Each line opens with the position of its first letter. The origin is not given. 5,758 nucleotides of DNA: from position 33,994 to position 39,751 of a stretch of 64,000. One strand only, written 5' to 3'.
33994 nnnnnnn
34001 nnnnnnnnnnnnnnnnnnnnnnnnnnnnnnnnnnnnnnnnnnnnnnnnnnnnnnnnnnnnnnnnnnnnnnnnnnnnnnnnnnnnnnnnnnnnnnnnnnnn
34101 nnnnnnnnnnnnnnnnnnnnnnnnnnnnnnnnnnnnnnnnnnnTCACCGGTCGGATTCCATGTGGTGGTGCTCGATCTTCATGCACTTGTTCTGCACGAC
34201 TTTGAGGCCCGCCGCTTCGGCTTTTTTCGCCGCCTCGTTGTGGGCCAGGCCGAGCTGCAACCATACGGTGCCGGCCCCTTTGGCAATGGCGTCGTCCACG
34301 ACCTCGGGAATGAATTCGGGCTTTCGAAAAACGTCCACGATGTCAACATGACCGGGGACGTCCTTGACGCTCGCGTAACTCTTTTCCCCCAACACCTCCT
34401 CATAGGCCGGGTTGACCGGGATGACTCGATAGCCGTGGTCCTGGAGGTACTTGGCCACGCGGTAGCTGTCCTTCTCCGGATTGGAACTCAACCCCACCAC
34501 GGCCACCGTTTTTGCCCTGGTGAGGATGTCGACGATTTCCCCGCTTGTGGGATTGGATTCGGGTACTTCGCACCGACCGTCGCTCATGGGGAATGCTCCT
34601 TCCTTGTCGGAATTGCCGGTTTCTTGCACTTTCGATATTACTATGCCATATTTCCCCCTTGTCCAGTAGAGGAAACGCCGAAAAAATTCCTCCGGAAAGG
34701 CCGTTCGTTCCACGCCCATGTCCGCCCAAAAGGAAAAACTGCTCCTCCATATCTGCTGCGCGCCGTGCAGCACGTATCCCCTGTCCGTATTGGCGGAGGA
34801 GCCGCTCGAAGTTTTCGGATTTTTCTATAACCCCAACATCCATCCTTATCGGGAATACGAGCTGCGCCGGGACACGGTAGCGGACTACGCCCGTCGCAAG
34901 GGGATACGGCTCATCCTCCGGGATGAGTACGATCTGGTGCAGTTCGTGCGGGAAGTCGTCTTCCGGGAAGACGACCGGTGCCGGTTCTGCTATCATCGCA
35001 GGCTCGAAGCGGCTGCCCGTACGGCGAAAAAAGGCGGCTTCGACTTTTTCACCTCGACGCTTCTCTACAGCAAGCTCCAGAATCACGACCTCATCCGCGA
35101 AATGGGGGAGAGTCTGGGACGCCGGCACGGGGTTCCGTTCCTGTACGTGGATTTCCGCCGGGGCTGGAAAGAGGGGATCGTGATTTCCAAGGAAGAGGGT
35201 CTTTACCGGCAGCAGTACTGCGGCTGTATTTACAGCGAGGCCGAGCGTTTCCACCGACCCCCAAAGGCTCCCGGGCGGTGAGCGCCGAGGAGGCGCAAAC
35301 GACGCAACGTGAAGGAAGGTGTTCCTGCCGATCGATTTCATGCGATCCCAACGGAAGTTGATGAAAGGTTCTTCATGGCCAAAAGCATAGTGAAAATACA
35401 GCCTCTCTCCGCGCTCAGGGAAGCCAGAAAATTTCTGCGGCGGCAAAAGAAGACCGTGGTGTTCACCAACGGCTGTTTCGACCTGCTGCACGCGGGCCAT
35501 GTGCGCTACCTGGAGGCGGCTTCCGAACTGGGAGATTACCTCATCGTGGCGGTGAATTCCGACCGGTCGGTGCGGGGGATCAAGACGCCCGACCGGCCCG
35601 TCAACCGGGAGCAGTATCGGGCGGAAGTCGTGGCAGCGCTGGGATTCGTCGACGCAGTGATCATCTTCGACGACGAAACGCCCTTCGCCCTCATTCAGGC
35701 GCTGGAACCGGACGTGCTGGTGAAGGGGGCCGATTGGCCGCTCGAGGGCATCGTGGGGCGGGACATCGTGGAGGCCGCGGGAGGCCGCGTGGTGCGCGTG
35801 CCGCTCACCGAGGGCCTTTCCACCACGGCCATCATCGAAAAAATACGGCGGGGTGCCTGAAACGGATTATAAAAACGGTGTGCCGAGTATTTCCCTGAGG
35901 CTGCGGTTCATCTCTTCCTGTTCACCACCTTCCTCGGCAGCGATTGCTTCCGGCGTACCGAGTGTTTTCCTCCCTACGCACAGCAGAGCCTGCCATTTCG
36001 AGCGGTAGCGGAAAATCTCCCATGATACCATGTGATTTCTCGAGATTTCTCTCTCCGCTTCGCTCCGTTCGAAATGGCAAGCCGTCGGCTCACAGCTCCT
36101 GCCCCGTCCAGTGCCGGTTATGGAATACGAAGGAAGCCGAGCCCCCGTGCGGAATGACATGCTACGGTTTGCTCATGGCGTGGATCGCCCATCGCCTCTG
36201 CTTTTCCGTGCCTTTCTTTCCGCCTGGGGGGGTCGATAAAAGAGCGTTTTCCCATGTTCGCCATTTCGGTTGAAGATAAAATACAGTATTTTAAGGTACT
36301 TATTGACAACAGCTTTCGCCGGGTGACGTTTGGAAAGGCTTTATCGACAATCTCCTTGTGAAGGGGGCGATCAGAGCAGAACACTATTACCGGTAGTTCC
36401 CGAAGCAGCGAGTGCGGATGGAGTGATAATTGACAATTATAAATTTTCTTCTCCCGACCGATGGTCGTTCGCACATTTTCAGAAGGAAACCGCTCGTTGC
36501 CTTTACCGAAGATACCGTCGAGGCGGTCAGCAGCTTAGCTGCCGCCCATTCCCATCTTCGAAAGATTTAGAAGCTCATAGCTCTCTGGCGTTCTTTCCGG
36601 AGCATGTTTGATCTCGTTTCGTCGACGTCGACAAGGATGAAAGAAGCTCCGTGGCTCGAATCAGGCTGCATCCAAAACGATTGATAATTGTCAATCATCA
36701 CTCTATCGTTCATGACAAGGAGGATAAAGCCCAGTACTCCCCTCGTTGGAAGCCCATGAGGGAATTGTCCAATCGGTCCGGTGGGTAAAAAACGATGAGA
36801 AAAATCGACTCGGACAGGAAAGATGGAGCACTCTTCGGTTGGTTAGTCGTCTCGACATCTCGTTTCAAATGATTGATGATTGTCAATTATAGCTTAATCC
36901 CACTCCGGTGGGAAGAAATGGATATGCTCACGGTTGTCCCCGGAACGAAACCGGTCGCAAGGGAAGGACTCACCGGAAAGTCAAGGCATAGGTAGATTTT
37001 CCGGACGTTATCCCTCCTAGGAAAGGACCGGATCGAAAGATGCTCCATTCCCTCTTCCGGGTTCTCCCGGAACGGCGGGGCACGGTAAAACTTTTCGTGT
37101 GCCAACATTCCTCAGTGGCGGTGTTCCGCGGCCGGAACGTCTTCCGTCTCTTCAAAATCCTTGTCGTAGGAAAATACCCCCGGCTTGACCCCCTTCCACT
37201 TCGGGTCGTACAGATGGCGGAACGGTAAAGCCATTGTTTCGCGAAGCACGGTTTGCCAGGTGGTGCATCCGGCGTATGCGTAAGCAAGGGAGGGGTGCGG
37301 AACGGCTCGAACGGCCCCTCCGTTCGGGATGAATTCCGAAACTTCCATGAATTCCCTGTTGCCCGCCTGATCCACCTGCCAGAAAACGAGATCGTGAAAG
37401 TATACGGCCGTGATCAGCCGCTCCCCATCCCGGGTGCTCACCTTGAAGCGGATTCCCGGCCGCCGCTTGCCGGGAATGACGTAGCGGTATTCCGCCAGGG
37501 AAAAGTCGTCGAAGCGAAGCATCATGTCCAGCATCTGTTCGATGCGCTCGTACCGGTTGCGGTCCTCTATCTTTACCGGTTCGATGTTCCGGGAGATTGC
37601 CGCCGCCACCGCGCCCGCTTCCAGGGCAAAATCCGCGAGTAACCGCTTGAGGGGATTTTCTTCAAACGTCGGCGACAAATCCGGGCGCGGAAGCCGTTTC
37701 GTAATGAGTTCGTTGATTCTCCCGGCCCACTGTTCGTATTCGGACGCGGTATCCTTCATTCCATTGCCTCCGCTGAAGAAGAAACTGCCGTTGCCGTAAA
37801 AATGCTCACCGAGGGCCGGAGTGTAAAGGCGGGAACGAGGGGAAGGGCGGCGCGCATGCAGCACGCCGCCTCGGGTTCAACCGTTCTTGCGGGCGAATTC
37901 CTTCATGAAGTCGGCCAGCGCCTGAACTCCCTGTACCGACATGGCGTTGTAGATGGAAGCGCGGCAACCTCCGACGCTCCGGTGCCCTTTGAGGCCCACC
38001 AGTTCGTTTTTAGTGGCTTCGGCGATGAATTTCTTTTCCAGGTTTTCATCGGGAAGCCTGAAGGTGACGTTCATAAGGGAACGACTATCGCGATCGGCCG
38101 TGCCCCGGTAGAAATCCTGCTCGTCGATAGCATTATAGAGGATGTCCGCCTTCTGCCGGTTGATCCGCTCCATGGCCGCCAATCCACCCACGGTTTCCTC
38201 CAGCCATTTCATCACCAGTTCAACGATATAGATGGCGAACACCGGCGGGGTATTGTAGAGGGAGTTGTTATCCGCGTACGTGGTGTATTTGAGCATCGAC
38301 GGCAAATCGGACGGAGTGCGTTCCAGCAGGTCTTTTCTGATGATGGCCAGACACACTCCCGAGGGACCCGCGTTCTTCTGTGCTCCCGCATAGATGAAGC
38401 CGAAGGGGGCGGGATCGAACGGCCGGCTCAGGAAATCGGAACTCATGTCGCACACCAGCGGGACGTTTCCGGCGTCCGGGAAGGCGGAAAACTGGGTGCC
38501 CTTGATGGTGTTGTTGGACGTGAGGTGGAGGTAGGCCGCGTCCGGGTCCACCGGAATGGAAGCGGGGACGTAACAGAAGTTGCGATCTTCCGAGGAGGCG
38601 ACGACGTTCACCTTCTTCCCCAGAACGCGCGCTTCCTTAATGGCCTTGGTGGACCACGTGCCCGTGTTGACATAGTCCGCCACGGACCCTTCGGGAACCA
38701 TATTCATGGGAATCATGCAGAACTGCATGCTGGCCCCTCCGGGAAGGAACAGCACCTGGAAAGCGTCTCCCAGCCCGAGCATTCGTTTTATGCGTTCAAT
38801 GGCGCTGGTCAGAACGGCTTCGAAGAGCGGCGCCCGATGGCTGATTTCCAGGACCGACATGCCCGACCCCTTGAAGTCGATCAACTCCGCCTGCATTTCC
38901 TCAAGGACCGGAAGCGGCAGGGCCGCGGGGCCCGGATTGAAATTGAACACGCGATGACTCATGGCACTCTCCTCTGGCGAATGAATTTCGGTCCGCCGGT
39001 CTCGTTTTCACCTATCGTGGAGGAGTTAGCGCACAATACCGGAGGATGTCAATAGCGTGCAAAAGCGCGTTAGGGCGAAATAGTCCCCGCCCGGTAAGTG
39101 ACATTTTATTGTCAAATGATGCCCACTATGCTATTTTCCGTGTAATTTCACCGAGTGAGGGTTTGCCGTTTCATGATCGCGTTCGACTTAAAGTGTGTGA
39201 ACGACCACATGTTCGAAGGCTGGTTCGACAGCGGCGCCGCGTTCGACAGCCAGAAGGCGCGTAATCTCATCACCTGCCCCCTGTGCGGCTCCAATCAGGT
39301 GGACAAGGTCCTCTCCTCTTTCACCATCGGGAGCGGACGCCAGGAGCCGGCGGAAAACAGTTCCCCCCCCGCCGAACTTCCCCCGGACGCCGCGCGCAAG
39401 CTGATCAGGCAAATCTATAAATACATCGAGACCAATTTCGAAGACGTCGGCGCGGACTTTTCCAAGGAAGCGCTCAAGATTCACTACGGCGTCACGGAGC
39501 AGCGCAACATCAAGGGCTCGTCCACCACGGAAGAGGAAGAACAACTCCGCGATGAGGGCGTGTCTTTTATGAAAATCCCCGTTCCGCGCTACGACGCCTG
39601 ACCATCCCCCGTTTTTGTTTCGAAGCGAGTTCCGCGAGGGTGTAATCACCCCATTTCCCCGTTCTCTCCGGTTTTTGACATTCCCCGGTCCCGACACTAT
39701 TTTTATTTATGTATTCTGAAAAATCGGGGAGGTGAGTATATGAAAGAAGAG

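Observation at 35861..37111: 1.25-kb gene-poor region with three copies of a 17-bp palindrome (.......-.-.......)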

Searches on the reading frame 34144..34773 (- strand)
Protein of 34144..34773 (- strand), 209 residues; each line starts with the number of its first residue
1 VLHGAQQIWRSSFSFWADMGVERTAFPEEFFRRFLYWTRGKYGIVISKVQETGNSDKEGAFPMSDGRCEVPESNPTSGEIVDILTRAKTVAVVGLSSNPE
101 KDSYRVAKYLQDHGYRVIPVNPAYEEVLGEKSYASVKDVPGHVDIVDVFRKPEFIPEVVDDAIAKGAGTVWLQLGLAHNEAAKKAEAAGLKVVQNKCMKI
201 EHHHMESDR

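Call 13: search_protein_families(library=pfam, proteins=[window:34144-34773:-], max_evalue=0.01)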
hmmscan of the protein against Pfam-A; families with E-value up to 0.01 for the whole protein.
window:34144-34773:- (209 aa): 2 families
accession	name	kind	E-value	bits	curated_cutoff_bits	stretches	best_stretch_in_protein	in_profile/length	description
PF13380.12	CoA_binding_2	-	2e-46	157.6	22.8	1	88-202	1-115/116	CoA binding domain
PF02629.25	CoA_binding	-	3.3e-05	25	22.3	1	87-171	3-92/97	CoA binding domain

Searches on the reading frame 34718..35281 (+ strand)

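Call 13: search_protein_families(library=pfam, proteins=[window:34718-35281:+], max_evalue=0.01)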
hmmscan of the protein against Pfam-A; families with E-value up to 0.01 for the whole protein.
window:34718-35281:+ (187 aa): 1 family
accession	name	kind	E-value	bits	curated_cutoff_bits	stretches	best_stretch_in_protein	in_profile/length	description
PF02677.20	QueH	-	1e-63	215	23.5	1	8-176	1-175/175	Epoxyqueuosine reductase QueH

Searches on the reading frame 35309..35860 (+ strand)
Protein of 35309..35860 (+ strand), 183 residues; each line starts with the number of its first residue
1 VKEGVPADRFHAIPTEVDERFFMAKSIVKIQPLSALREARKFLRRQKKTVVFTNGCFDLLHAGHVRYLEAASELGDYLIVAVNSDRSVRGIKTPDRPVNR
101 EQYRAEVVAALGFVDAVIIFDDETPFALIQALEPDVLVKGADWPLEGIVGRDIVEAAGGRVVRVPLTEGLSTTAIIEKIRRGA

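Call 10: find_encoding_contigs(protein=window:35309-35860:+, flank=10000, max_places=10)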
Protein window:35309-35860:+ (183 aa): no gene with exactly this product is on record in the collection.

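Call 12: find_encoding_contigs(protein=window:35375-35860:+, flank=10000, max_places=10)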
Protein window:35375-35860:+ (161 aa): no gene with exactly this product is on record in the collection.

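Call 13: search_protein_families(library=pfam, proteins=[window:35309-35860:+], max_evalue=0.01)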
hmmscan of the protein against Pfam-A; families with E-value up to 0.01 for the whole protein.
window:35309-35860:+ (183 aa): 1 family
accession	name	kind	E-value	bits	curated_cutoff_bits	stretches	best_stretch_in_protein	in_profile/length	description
PF01467.32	CTP_transf_like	-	1.1e-17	64.9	21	1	52-177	1-132/133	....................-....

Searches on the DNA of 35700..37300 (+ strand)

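Call 6: search_rna_families(source=window, start=35700, end=37300, threshold=evalue, max_evalue=10, show_alignments=3)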
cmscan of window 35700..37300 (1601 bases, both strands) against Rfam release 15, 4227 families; matches with E-value up to 10: 0.
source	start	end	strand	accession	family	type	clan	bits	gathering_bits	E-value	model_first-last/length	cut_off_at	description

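Call 30: search_dna_similar(query=window:35861-37111:+, collection=plasmids, mode=distant, max_evalue=0.01)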
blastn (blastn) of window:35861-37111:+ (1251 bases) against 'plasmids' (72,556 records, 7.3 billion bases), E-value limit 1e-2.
No match.

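Call 31: search_dna_similar(query=window:35861-37111:+, collection=phages, mode=distant, max_evalue=0.01)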
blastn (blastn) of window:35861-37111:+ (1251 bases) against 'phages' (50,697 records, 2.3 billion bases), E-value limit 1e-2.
No match.
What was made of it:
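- No similarity to plasmids or phages (calls 30, 31).
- Tried and rejected: Plasmid or phage origin: no DNA similarity (calls 30, 31).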

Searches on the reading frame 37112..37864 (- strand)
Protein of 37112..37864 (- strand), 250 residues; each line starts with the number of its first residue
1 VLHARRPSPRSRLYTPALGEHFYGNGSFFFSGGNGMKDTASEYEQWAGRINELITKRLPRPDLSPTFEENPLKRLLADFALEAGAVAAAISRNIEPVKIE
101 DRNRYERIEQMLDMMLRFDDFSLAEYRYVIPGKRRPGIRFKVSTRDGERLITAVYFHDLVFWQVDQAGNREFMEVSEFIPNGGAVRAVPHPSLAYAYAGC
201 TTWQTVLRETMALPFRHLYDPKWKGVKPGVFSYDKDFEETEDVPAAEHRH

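Call 9: find_encoding_contigs(protein=window:37112-37864:-, flank=10000, max_places=10)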
Protein window:37112-37864:- (250 aa): no gene with exactly this product is on record in the collection.

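Call 13: search_protein_families(library=pfam, proteins=[window:37112-37864:-], max_evalue=0.01)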
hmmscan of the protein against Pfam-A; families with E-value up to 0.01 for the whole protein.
window:37112-37864:- (250 aa): 0 families

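Call 14: find_homologous_proteins(query=window:37112-37759:-)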
Query window:37112-37759:- (215 aa): 8 proteins with E <= 0.001 among 383 candidates.
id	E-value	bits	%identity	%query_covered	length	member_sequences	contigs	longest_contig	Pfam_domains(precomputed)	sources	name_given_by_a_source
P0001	4.2e-143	492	100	100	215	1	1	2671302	-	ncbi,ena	-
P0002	1.7e-61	226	53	91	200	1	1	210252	-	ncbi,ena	-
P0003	3.4e-61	225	54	89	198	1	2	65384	-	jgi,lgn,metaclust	metaclust:\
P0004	2.7e-54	202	49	92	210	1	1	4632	-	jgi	jgi:hypothetical protein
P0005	7.5e-49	184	50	86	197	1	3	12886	-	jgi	jgi:hypothetical protein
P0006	1.1e-48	184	50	87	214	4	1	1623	-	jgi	jgi:hypothetical protein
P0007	6.0e-48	181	52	78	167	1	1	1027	-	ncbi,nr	ncbi:MAG: hypothetical protein HUJ16_00065 [Kangiella sp.]|nr:hypothetical protein [Kangiella sp.]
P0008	9.2e-46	174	50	83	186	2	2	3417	-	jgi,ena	-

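Call 15: find_encoding_contigs(protein=P0001, flank=10000, max_places=5)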
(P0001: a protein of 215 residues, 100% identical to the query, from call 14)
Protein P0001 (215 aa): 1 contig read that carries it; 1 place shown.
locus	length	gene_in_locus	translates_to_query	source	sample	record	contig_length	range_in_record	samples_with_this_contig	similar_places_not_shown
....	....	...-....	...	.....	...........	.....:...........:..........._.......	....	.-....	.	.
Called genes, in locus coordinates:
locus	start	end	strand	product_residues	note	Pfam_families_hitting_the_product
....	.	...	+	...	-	?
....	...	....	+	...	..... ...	-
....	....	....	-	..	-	?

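Call 16: find_encoding_contigs(protein=P0002, flank=10000, max_places=5)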
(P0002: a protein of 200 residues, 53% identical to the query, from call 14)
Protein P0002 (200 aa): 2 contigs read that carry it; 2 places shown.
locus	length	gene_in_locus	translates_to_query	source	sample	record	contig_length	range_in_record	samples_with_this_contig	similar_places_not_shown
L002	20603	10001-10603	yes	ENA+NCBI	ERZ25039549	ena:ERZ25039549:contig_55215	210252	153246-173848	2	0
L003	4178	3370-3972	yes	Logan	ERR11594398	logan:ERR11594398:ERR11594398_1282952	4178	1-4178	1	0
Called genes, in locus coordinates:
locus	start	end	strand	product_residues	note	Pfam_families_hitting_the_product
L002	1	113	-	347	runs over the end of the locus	PF08240:ADH_N, PF16912:Glu_dehyd_C, PF00107:ADH_zinc_N, PF13602:ADH_zinc_N_2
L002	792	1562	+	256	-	PF08220:HTH_DeoR, PF00455:DeoRC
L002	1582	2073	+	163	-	PF14539:DUF4442, PF03061:4HBT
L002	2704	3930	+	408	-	PF07992:Pyr_redox_2, PF00070:Pyr_redox, PF18267:Rubredoxin_C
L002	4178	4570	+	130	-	PF12838:Fer4_7 (weak), PF13247:Fer4_11, PF12797:Fer4_2 (weak), PF12837:Fer4_6, PF13237:Fer4_10, PF00037:Fer4, PF12838:Fer4_7 (weak), PF13187:Fer4_9 (weak)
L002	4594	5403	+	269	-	PF03063:Prismane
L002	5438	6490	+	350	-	PF03063:Prismane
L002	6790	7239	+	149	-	PF04307:YdjM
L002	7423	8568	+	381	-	PF13398:Peptidase_M50B (weak), PF02163:Peptidase_M50, PF00571:CBS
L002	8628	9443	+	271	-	PF01738:DLH, PF00326:Peptidase_S9 (faint)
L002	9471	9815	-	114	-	-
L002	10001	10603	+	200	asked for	-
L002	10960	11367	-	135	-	PF01243:PNPOx_N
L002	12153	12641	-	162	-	PF01467:CTP_transf_like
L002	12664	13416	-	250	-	PF18912:DZR_2, PF00156:Pribosyltran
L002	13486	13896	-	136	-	PF03692:CxxCxxCC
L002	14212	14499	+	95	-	PF01910:Thiamine_BP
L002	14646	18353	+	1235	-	PF01326:PPDK_N, PF00391:PEP-utilizers, PF02896:PEP-utilizers_C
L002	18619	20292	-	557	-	-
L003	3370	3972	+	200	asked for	-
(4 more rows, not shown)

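Call 17: find_encoding_contigs(protein=P0003, flank=10000, max_places=5)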
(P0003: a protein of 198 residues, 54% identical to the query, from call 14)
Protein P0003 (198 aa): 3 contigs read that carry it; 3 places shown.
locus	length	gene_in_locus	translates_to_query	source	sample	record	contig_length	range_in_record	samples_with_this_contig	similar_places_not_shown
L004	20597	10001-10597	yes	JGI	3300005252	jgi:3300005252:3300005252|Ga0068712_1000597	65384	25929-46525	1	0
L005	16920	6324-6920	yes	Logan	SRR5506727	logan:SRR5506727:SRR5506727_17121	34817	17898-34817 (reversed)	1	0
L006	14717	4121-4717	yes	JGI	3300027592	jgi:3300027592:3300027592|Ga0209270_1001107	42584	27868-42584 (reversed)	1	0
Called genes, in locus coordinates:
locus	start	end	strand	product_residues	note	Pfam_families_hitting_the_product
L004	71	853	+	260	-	PF08220:HTH_DeoR, PF00455:DeoRC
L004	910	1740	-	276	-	PF05853:BKACE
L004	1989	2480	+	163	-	PF14539:DUF4442, PF03061:4HBT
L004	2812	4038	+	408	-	PF07992:Pyr_redox_2, PF13738:Pyr_redox_3 (faint), PF00070:Pyr_redox, PF18267:Rubredoxin_C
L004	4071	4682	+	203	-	PF13187:Fer4_9 (faint), PF13247:Fer4_11, PF12838:Fer4_7, PF00037:Fer4, PF12797:Fer4_2 (weak), PF12837:Fer4_6 (weak), PF13237:Fer4_10 (weak)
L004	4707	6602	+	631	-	PF03063:Prismane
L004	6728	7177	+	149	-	PF04307:YdjM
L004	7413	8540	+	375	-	PF13398:Peptidase_M50B (weak), PF02163:Peptidase_M50, PF00571:CBS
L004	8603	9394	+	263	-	PF01738:DLH, PF12146:Hydrolase_4 (faint), PF00326:Peptidase_S9 (faint), PF02230:Abhydrolase_2 (weak)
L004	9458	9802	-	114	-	PF04355:BamE (faint)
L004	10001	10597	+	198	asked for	-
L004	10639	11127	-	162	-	PF01467:CTP_transf_like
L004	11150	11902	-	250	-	PF18912:DZR_2, PF00156:Pribosyltran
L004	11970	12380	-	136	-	PF03692:CxxCxxCC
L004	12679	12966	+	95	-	PF01910:Thiamine_BP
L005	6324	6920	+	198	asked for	-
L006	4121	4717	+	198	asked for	-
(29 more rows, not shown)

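Call 23: list_cluster_members(proteins=[P0001, P0002])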
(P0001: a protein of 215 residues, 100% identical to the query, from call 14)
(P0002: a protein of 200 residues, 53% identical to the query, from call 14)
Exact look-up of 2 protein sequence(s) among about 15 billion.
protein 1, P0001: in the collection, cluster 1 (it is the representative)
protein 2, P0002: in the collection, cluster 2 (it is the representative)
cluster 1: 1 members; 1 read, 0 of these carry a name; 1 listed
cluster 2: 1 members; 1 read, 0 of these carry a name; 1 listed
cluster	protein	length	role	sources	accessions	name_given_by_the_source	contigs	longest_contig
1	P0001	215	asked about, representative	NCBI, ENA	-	-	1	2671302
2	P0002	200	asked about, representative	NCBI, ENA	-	-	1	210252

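Call 72: find_encoding_contigs(protein=P0005, flank=6000, max_places=3)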
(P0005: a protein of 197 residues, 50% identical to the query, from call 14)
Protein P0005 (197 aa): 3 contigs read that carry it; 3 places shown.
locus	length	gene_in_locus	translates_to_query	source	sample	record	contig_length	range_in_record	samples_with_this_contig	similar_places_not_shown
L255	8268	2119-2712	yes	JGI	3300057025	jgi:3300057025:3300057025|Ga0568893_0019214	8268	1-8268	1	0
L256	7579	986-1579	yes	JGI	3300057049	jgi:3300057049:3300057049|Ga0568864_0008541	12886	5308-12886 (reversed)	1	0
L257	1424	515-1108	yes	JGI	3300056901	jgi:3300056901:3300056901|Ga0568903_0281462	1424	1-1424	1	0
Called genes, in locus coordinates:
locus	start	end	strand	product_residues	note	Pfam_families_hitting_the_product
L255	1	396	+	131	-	?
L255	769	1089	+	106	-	PF01909:NTP_transf_2, PF18765:Polbeta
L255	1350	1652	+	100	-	-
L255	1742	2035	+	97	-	PF01909:NTP_transf_2, PF18765:Polbeta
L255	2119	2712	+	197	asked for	-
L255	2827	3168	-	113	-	PF03840:SecG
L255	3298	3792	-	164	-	PF13480:Acetyltransf_6 (weak), PF00583:Acetyltransf_1, PF13673:Acetyltransf_10, PF13508:Acetyltransf_7, PF08445:FR47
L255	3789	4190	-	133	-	PF03610:EIIA-man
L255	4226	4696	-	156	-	PF00359:PTS_EIIA_2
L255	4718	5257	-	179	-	PF02482:Ribosomal_S30AE, PF16321:Ribosom_S30AE_C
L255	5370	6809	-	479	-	PF00309:Sigma54_AID, PF04963:Sigma54_CBD, PF04552:Sigma54_DBD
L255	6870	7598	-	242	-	PF00005:ABC_tran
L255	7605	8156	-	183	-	PF03968:LptD_N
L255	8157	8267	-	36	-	?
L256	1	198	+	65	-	?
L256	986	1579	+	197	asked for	-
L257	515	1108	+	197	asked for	-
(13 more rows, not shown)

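Call 73: find_encoding_contigs(protein=P0004, flank=6000, max_places=3)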
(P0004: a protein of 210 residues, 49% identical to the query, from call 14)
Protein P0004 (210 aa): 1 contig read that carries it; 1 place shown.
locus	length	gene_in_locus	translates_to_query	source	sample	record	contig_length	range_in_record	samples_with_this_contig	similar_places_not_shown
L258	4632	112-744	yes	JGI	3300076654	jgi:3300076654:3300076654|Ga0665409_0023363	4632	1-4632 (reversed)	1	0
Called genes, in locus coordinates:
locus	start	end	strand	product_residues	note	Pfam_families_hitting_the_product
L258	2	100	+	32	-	?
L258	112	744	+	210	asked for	-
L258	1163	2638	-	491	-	PF00753:Lactamase_B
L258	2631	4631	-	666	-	?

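Call 83: search_protein_families(library=padloc, proteins=[window:37112-37759:-], max_evalue=0.001)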
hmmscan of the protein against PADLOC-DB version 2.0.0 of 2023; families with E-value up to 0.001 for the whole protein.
window:37112-37759:- (215 aa): 0 families

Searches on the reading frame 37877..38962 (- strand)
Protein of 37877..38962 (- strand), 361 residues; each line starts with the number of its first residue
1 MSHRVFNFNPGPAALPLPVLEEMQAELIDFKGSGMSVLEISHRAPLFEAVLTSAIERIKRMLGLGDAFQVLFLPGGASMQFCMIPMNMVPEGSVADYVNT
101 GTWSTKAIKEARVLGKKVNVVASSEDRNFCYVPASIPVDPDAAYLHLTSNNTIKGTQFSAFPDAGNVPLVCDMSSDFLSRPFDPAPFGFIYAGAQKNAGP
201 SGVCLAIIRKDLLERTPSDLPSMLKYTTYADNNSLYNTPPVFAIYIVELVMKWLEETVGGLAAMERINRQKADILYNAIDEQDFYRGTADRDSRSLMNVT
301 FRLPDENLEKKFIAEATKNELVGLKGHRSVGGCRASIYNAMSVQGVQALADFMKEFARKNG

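Call 11: find_encoding_contigs(protein=window:37877-38962:-, flank=10000, max_places=10)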
Protein window:37877-38962:- (361 aa): no gene with exactly this product is on record in the collection.
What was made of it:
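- Tried and rejected: Source genome and regulon: exact look-ups of four window proteins failed (calls 9-12).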

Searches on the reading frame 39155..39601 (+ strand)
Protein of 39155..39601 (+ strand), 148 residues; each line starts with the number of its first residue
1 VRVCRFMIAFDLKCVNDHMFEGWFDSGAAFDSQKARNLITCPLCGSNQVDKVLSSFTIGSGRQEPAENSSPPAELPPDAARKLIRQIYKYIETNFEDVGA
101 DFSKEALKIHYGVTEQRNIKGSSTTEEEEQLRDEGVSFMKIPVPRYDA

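Call 13: search_protein_families(library=pfam, proteins=[window:39155-39601:+], max_evalue=0.01)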
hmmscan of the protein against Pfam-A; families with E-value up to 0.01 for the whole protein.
window:39155-39601:+ (148 aa): 1 family
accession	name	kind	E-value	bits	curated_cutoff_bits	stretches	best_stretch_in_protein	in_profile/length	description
PF06676.16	DUF1178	-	8.3e-45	153.2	31.6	1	7-144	1-145/147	Protein of unknown function (DUF1178)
